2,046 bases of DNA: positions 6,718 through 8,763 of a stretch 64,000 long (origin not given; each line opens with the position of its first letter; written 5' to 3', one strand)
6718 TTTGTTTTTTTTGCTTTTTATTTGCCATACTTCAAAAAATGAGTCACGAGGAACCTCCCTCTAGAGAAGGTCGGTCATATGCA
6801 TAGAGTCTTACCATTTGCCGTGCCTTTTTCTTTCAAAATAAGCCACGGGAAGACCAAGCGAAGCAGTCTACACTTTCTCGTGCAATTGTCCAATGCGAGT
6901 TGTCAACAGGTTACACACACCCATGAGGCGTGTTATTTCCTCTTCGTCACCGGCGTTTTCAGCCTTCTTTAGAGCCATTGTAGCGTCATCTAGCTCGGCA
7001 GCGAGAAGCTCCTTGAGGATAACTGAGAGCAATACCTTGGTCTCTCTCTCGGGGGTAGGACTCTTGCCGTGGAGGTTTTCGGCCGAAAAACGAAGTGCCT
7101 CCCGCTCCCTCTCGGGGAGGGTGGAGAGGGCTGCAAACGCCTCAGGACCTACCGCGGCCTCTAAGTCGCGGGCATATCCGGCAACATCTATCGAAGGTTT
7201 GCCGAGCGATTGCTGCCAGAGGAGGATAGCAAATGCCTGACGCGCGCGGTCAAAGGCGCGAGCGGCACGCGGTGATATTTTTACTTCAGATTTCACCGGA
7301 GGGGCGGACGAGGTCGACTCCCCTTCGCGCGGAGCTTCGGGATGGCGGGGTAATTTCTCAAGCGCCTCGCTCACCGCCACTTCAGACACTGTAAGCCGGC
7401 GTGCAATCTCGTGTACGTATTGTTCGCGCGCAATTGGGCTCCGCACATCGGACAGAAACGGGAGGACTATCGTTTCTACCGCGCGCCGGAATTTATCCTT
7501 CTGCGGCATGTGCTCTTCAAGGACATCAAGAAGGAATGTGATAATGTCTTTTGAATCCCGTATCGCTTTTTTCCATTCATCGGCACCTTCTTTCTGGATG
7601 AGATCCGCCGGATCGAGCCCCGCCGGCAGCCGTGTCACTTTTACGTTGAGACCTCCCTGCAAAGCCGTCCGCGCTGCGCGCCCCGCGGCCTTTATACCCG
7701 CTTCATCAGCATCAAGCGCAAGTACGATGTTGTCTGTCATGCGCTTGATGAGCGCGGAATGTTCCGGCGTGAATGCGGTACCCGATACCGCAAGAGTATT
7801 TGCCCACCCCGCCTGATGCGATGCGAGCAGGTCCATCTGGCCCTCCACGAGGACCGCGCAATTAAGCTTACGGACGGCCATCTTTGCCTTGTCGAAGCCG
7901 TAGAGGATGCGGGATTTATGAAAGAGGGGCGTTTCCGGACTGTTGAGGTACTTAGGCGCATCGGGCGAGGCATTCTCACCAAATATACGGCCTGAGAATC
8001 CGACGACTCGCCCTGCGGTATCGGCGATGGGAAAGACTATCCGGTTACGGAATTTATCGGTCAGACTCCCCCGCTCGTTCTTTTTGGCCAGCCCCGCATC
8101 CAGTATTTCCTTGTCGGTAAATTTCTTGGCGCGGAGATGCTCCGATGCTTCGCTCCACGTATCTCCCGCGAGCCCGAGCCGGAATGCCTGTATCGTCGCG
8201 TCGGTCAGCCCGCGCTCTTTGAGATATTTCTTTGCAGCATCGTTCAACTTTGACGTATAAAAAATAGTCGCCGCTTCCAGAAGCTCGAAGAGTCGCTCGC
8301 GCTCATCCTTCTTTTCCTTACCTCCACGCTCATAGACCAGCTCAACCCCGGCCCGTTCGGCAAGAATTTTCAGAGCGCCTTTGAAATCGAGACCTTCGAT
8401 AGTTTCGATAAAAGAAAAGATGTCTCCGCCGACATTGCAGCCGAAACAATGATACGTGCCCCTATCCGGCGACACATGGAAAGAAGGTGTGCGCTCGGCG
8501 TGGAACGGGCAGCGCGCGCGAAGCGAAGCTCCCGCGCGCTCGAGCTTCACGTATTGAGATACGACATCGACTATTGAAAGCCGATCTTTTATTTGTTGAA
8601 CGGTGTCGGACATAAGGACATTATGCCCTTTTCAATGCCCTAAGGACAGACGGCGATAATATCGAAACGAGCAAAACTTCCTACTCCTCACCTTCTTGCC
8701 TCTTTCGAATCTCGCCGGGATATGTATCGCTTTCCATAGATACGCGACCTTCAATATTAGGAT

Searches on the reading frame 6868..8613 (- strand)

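Call 65: search_protein_families(library=pfam, proteins=[window:6868-8613:-], max_evalue=0.0001)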
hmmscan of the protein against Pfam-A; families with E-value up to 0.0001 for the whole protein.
window:6868-8613:- (581 aa): 6 families
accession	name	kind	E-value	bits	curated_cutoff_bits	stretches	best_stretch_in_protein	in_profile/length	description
PF08275.17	DNAG_N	-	2.6e-40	137.9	26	1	122-244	9-128/128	DNA primase catalytic core, N-terminal domain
PF01807.25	Zn_ribbon_DnaG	-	1.1e-33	115.4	24.9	1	3-95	4-96/98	CHC2 zinc finger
PF13155.12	Toprim_2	-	6.2e-19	68.6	22.1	1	254-338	1-87/88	Toprim-like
PF13662.12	Toprim_4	-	4.1e-17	62.6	25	1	252-328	2-83/85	Toprim domain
PF01751.28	Toprim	-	2.9e-09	37.4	23.1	1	254-327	3-94/96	Toprim domain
PF13362.12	Toprim_3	-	1.2e-05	26.1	27.2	1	253-345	2-95/95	Toprim domain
